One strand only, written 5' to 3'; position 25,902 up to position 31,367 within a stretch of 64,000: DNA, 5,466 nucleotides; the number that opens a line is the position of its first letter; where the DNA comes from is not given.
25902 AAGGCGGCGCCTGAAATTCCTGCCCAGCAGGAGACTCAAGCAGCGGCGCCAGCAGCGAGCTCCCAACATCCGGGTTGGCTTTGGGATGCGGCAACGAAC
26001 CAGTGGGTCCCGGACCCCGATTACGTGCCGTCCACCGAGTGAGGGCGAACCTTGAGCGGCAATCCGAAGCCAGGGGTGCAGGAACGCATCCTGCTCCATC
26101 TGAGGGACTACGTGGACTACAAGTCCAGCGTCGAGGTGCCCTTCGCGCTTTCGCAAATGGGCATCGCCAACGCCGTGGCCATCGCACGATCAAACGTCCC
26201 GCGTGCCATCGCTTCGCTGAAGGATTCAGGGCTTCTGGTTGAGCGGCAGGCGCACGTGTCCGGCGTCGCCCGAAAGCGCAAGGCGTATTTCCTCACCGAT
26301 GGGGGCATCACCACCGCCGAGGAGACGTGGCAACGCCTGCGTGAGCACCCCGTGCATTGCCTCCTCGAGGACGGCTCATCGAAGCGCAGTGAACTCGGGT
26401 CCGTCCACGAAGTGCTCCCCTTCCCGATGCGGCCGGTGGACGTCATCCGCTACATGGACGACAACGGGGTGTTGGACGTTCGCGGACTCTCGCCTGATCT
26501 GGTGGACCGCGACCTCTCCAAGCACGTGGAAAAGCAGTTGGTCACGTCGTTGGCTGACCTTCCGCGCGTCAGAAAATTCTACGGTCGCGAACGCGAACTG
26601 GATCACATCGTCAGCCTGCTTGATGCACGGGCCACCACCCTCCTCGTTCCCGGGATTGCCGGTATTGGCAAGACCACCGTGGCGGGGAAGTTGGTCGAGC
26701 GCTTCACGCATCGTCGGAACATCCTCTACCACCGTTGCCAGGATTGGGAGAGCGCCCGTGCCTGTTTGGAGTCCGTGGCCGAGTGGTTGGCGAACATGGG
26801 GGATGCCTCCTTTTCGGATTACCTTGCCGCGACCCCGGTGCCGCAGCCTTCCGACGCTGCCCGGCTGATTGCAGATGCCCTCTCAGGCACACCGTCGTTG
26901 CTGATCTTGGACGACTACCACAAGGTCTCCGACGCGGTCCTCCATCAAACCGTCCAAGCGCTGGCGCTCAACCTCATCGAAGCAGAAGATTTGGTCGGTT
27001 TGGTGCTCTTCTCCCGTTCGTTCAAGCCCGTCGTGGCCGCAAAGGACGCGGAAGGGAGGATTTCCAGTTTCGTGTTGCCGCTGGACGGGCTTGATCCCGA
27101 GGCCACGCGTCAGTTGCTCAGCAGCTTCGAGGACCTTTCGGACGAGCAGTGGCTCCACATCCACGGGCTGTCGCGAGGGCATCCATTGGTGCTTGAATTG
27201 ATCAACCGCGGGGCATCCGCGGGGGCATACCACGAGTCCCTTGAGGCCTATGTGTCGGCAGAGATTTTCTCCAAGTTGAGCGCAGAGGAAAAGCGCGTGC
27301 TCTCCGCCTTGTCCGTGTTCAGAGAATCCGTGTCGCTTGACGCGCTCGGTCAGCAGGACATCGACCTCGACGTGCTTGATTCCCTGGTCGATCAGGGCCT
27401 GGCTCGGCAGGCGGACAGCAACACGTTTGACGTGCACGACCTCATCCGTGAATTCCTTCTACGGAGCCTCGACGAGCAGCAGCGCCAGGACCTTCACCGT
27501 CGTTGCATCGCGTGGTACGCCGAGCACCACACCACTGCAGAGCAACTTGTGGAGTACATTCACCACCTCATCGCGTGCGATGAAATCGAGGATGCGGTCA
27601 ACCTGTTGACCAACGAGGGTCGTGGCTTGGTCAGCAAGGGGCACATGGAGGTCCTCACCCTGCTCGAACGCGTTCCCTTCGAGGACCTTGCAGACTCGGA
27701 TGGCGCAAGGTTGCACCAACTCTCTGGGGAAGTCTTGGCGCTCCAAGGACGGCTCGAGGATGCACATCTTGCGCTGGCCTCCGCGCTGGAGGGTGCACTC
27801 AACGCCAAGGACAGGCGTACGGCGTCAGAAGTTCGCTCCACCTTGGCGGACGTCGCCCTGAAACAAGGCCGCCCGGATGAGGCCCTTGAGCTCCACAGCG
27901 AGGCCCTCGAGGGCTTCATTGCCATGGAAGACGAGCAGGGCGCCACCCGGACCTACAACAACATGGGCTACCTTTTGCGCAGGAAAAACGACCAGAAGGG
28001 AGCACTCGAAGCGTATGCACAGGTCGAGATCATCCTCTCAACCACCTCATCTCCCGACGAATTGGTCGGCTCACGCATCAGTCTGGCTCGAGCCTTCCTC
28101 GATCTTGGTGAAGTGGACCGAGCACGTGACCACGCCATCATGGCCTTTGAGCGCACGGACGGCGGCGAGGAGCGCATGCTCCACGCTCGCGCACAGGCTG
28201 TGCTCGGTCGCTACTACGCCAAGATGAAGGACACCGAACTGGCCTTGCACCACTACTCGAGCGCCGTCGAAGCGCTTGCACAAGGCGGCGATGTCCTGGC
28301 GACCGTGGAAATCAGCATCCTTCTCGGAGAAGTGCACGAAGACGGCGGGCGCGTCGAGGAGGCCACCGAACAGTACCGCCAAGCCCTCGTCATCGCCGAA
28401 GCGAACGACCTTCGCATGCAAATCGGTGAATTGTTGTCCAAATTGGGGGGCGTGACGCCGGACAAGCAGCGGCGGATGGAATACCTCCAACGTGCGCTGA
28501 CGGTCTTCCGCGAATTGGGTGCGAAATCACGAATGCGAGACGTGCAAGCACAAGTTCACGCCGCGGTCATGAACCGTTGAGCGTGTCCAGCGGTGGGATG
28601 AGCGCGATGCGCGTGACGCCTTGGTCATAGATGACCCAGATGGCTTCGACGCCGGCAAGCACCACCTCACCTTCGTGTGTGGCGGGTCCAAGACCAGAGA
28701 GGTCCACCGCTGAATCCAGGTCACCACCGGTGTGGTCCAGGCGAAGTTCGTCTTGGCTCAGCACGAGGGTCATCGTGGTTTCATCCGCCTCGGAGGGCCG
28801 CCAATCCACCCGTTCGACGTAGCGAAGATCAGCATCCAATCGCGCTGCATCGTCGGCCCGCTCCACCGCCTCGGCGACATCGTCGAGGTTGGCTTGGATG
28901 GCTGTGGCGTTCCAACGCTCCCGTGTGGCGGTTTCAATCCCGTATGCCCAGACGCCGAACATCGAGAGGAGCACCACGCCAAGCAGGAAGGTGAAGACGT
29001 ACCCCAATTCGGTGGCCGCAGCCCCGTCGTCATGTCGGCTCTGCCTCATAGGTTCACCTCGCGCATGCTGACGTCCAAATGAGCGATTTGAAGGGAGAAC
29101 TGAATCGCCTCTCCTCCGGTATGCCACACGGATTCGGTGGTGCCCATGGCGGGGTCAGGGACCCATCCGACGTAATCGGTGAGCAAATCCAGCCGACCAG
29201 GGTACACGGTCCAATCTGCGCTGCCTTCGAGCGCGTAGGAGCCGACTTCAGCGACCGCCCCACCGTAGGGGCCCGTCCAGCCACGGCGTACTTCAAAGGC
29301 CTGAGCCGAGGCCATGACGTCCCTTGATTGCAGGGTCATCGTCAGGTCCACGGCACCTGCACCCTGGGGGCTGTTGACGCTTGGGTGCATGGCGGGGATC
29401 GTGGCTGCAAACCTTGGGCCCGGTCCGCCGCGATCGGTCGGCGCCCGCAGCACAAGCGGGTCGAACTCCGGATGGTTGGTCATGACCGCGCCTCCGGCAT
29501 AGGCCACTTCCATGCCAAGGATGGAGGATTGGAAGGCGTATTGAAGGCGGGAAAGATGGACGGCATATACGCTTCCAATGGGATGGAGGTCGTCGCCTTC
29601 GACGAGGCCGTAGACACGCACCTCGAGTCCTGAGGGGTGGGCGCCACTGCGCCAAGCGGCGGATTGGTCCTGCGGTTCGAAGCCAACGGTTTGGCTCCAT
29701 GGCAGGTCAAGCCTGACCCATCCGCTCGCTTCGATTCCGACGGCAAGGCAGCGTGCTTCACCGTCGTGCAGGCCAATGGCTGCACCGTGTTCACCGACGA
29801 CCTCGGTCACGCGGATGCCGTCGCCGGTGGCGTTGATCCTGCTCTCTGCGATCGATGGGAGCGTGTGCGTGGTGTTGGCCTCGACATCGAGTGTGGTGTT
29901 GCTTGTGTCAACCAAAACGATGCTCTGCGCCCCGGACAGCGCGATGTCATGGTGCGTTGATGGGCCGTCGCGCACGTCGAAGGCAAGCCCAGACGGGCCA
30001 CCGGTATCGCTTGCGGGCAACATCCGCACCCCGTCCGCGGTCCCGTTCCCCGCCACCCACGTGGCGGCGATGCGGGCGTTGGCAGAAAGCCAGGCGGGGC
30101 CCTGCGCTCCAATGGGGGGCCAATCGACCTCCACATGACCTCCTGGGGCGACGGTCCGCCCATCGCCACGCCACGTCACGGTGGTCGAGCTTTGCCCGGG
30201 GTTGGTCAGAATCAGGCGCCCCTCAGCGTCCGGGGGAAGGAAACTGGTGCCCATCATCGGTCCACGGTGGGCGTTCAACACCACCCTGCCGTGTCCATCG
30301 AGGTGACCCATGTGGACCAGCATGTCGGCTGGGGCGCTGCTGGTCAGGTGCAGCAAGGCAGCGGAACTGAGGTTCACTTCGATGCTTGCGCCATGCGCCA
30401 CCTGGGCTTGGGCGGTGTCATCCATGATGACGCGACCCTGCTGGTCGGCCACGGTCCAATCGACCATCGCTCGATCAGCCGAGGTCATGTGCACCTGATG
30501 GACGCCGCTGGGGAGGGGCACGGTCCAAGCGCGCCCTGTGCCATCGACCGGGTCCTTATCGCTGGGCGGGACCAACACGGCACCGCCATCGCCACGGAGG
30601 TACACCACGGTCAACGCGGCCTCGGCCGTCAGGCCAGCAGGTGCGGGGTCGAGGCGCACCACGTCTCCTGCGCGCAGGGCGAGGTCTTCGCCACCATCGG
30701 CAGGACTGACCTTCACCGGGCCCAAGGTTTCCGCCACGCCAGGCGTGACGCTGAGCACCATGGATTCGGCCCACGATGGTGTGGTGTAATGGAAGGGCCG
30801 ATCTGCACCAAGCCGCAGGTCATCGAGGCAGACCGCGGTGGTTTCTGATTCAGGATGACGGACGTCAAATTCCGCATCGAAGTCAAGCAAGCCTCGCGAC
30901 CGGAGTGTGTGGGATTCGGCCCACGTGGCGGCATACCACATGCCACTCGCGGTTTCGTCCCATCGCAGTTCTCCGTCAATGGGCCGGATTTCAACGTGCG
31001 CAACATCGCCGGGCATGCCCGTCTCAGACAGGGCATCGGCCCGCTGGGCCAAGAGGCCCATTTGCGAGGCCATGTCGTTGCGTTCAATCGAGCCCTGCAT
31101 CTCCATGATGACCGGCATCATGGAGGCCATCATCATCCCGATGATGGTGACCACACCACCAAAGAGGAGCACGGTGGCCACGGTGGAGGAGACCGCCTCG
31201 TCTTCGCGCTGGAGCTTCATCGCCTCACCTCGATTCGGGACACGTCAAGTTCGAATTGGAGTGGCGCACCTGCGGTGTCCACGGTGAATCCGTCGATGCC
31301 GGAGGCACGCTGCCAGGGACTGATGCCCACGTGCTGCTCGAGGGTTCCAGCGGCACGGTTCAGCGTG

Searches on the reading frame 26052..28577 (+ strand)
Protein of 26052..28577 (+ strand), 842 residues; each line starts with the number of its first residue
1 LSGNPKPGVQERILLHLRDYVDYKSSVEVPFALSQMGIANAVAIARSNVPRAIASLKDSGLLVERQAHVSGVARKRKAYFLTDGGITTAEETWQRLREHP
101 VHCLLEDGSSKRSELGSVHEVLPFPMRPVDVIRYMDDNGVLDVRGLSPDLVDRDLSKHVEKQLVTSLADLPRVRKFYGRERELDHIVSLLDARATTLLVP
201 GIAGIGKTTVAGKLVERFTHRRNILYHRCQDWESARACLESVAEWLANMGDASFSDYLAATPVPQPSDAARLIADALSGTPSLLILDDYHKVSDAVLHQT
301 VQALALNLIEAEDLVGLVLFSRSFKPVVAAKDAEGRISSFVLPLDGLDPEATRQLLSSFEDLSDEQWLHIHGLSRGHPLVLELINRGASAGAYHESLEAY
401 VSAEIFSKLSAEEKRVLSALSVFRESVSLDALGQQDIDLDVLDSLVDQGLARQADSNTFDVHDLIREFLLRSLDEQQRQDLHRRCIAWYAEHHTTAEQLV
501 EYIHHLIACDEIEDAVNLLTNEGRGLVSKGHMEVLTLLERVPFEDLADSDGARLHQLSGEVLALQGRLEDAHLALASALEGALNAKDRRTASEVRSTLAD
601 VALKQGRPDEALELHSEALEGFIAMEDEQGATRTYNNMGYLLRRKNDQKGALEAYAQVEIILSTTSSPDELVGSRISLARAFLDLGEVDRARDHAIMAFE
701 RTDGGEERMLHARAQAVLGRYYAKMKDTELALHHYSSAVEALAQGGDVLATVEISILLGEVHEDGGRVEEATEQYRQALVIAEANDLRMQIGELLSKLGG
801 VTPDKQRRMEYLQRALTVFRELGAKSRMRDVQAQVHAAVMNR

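Call 7: search_protein_families(library=pfam, proteins=[window:26052-28577:+], max_evalue=0.001)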
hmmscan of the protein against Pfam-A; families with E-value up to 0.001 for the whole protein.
window:26052-28577:+ (842 aa): 15 families
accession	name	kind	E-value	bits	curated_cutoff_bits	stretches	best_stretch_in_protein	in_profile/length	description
PF13424.12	TPR_12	-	2.8e-19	69.5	30.1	2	594-658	5-71/77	Tetratricopeptide repeat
PF07719.23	TPR_2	-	8.1e-13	47.9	27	0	756-784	5-33/34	Tetratricopeptide repeat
PF00515.34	TPR_1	-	1.2e-11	44.3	27.8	0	597-620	6-29/34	Tetratricopeptide repeat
PF13191.12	AAA_16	-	8.9e-11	43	32.6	1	175-305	1-156/167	AAA ATPase domain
PF17874.7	TPR_MalT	-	1.8e-08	34.5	45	1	684-788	13-116/336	MalT-like TPR region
PF13401.12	AAA_22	-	6.6e-08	33.4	27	1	194-320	5-121/130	AAA domain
PF14938.12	SNAP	-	9.8e-08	32.2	25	0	574-657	57-140/282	Soluble NSF attachment protein, SNAP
PF07721.20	TPR_4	-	1.2e-07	32.1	27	0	594-614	3-23/26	Tetratricopeptide repeat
PF13181.12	TPR_8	-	2.7e-07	30.6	25.7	0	756-783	5-32/34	Tetratricopeptide repeat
PF13432.12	TPR_16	-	6.4e-07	30.1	32.7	0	718-783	3-62/65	Tetratricopeptide repeat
PF13428.12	TPR_14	-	7.9e-05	23.4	23.5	0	597-620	6-29/44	Tetratricopeptide repeat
PF14559.12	TPR_19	-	0.00015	22.5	25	0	563-614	2-47/68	Tetratricopeptide repeat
PF25201.1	nSTAND6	-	0.0002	21.8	27.7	0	177-221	2-45/148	Novel STAND NTPase 6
PF13545.12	HTH_Crp_2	-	0.00039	20.8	27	0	12-65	5-55/70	Crp-like helix-turn-helix domain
PF13176.12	TPR_7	-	0.0009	19.6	27.9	0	757-785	4-32/36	Tetratricopeptide repeat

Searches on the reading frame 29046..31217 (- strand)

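Call 8: search_protein_families(library=pfam, proteins=[window:29046-31217:-], max_evalue=0.001)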
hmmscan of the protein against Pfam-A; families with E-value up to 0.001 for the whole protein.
window:29046-31217:- (723 aa): 1 family
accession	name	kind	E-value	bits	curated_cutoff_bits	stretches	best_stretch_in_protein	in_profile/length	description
PF23960.2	DUF7289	-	3.3e-05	24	27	1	8-88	2-80/238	Family of unknown function (DUF7289)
